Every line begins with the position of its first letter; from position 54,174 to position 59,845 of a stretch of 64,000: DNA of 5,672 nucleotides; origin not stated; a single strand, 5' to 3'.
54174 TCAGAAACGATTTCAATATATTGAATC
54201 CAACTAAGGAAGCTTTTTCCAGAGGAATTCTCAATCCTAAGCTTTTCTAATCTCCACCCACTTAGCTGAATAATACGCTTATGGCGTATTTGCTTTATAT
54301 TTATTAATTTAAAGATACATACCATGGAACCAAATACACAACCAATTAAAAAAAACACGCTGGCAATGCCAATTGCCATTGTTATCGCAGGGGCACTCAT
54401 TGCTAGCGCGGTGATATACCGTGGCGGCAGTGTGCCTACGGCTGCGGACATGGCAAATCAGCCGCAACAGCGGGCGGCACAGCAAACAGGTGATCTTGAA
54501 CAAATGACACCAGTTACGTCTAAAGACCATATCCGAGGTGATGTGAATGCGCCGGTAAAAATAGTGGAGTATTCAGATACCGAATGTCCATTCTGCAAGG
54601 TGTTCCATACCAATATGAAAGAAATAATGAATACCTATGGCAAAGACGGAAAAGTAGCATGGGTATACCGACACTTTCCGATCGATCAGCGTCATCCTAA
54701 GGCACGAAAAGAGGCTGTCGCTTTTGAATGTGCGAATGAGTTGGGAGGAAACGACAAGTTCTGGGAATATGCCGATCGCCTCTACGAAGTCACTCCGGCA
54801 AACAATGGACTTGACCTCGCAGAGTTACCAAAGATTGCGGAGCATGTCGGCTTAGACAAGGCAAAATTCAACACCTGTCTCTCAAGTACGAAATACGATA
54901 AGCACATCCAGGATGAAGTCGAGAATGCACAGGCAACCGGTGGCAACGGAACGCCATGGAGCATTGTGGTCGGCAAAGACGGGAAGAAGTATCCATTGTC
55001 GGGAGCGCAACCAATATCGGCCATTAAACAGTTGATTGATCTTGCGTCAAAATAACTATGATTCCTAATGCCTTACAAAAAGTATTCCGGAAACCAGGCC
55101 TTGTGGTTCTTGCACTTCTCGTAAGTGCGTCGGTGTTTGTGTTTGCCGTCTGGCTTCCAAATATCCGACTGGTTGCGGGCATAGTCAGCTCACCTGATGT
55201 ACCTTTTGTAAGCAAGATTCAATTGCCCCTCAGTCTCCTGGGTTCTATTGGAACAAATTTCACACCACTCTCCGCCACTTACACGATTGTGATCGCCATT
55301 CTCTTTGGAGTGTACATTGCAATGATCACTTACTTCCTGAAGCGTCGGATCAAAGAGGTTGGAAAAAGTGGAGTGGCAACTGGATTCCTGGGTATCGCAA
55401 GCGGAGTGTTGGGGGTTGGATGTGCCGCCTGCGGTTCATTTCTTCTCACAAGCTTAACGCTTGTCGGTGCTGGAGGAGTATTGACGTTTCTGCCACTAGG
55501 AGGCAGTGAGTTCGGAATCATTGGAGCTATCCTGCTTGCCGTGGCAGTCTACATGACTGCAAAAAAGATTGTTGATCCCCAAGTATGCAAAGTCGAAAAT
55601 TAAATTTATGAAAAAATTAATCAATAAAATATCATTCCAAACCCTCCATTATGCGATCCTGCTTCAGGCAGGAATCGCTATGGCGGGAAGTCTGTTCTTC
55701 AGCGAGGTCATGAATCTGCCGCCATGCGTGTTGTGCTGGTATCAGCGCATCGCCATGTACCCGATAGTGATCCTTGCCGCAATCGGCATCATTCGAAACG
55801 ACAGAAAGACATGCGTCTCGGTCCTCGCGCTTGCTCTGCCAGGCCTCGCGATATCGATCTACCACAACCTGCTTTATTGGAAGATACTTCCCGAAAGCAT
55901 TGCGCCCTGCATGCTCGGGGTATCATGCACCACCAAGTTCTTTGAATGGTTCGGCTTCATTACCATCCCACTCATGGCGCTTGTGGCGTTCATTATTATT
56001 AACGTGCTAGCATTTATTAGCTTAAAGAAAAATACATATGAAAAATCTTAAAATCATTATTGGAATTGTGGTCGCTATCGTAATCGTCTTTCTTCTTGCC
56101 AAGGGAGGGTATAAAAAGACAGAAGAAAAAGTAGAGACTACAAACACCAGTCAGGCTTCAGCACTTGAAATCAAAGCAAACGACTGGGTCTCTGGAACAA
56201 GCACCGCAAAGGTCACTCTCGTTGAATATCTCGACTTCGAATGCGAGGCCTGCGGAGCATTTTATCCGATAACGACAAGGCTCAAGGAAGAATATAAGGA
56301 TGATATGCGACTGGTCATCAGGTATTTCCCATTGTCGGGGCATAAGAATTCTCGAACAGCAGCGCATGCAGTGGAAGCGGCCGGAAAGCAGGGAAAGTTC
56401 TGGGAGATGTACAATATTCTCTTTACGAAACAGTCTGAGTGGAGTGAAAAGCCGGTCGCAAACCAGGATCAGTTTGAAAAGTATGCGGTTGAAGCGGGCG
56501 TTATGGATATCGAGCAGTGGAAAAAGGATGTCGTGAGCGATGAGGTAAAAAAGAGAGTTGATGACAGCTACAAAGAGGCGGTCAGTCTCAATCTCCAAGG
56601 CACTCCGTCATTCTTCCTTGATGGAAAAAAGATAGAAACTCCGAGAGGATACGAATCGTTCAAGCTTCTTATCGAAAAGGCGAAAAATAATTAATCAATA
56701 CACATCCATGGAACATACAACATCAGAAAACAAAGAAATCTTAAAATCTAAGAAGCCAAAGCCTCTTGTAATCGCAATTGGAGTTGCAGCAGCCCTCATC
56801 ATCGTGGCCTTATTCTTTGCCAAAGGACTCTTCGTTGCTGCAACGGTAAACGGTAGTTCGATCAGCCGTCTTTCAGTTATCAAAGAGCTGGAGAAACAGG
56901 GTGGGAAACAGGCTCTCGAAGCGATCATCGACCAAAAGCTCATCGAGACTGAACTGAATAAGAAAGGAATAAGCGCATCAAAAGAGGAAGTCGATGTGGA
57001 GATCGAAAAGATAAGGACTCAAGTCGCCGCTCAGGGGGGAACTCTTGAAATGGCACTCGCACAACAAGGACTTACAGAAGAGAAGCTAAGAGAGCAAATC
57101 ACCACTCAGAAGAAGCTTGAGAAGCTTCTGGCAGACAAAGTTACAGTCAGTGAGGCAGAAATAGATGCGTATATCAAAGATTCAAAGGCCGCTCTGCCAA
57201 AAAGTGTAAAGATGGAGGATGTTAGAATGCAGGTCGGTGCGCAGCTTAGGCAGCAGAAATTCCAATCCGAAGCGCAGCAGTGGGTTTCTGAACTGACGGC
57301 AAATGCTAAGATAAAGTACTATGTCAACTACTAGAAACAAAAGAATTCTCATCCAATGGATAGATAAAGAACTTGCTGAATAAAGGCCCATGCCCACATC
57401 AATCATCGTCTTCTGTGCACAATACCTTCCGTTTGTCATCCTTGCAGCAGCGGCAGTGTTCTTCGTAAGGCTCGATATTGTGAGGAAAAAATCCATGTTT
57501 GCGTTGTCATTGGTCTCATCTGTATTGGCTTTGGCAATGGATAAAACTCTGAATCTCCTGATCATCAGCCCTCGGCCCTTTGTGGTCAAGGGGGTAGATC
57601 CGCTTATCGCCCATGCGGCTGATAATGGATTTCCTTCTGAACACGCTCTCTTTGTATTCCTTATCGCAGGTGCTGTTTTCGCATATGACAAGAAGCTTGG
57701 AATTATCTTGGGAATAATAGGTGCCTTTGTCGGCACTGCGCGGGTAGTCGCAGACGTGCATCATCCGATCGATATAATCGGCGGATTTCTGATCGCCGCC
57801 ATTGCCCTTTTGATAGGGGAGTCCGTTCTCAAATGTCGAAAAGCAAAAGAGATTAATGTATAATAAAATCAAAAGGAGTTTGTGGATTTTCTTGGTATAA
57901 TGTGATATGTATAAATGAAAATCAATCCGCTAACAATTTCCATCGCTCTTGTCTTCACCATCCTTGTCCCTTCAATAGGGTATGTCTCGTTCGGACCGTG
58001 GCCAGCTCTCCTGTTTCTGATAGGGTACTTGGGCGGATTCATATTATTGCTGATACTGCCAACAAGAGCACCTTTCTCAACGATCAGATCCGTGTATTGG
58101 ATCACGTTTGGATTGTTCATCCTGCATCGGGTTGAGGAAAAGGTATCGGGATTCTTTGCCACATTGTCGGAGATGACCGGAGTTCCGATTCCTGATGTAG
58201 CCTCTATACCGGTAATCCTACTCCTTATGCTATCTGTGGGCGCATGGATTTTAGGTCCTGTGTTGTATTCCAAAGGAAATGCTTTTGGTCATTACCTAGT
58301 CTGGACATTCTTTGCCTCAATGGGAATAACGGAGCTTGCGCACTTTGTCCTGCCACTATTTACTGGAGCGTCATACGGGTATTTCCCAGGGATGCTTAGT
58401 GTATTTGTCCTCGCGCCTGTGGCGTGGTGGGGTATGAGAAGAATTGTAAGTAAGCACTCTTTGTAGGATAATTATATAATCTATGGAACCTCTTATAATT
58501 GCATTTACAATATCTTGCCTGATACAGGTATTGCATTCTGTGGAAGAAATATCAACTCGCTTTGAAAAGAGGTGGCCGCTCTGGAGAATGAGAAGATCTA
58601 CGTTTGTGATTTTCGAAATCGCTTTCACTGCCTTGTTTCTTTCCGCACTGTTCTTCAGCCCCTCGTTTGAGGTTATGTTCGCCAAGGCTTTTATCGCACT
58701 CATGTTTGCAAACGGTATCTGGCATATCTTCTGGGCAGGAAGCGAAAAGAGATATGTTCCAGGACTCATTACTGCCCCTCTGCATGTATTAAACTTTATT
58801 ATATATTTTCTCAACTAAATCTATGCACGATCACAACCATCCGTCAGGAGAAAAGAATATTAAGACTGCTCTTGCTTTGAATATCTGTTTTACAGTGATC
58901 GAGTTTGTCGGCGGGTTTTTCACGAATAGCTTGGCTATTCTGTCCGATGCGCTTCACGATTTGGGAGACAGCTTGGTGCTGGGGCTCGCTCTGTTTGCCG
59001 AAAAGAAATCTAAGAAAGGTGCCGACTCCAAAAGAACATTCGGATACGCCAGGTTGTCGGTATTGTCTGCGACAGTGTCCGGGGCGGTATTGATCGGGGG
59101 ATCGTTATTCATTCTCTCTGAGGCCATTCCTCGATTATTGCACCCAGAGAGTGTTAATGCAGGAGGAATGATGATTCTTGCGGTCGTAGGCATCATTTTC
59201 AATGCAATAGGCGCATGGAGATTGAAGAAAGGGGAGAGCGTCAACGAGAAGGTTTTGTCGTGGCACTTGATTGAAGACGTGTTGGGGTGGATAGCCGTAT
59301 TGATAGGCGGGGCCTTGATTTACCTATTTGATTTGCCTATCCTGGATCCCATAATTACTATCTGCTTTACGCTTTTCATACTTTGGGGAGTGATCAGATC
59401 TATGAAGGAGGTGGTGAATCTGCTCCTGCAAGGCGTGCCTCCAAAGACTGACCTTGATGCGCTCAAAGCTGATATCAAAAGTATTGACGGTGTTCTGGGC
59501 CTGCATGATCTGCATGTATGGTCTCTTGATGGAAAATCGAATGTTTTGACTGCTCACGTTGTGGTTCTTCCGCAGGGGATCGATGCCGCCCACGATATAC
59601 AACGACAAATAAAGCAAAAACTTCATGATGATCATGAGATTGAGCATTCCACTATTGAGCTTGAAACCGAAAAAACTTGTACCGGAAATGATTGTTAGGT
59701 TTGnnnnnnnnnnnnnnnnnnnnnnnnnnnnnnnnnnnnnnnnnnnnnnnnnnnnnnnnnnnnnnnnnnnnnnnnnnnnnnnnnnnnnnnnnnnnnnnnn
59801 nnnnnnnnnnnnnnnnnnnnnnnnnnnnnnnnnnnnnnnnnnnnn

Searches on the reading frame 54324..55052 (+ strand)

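Call 27: search_protein_families(library=pfam, proteins=[window:54324-55052:+], max_evalue=0.01)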
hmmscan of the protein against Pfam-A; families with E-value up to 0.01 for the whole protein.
window:54324-55052:+ (243 aa): 4 families
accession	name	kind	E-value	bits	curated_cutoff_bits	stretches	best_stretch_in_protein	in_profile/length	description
PF13462.12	Thioredoxin_4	-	6.1e-27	95.3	23.2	1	66-235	3-160/165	Thioredoxin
PF01323.26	DSBA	-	5.5e-17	62.6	25.6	2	164-238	121-190/191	DSBA-like thioredoxin domain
PF13098.12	Thioredoxin_2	-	3.9e-06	27.6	27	1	80-237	9-103/104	Thioredoxin-like domain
PF18400.7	Thioredoxin_12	-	0.00017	22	26.1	1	55-121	121-185/190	Thioredoxin-like domain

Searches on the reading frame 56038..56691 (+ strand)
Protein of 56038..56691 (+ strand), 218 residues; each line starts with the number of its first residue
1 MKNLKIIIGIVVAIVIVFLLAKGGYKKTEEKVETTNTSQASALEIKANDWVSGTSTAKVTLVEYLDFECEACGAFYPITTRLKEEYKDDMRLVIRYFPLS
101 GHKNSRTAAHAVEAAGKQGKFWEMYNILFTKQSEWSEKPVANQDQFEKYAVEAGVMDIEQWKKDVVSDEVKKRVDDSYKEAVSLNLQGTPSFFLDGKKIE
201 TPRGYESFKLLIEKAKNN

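Call 27: search_protein_families(library=pfam, proteins=[window:56038-56691:+], max_evalue=0.01)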
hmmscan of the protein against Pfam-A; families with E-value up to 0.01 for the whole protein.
window:56038-56691:+ (218 aa): 3 families
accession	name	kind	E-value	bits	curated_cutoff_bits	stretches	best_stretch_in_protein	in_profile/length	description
PF13462.12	Thioredoxin_4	-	2e-27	96.8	23.2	1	48-214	4-165/165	Thioredoxin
PF01323.26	DSBA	-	3.4e-14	53.5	25.6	1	60-199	1-177/191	DSBA-like thioredoxin domain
PF13743.12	Thioredoxin_5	-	0.00089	19.5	27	0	137-194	107-163/186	Thioredoxin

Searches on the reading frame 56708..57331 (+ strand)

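Call 27: search_protein_families(library=pfam, proteins=[window:56708-57331:+], max_evalue=0.01)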
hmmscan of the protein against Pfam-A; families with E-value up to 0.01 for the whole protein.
window:56708-57331:+ (208 aa): 3 families
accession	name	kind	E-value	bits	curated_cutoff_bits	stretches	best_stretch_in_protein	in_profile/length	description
PF13624.11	SurA_N_3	-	2.5e-08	34.4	27.2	1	63-140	81-161/162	SurA-like N-terminal domain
PF13623.11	SurA_N_2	-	0.0002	21.7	28.5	1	62-101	82-121/145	SurA-like N-terminal domain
PF09312.16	SurA_N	-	0.0034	18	30.8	1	67-133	44-110/118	SurA N-terminal domain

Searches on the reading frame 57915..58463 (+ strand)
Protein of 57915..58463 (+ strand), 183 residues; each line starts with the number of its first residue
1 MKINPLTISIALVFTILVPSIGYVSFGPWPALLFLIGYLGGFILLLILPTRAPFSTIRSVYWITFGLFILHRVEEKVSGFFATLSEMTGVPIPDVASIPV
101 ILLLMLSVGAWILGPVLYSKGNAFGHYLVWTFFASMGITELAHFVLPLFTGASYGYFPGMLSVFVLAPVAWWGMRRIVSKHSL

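Call 27: search_protein_families(library=pfam, proteins=[window:57915-58463:+], max_evalue=0.01)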
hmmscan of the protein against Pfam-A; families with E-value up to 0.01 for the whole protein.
window:57915-58463:+ (183 aa): 1 family
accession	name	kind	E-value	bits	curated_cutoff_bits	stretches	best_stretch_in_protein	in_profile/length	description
PF13787.11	HXXEE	-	0.00026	22.2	25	1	62-172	1-113/114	Protein of unknown function with HXXEE motif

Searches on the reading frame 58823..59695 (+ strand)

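Call 8: search_protein_families(library=pfam, proteins=[window:58823-59695:+], max_evalue=0.00001)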
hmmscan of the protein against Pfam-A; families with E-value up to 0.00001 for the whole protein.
window:58823-59695:+ (291 aa): 2 families
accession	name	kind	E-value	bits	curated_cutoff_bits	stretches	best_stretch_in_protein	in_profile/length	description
PF01545.26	Cation_efflux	-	2.9e-41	141.9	26.6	1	15-202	3-198/198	Cation efflux family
PF16916.11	ZT_dimer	-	2.3e-14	53.6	26.7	1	206-282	1-77/78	Dimerisation domain of Zinc Transporter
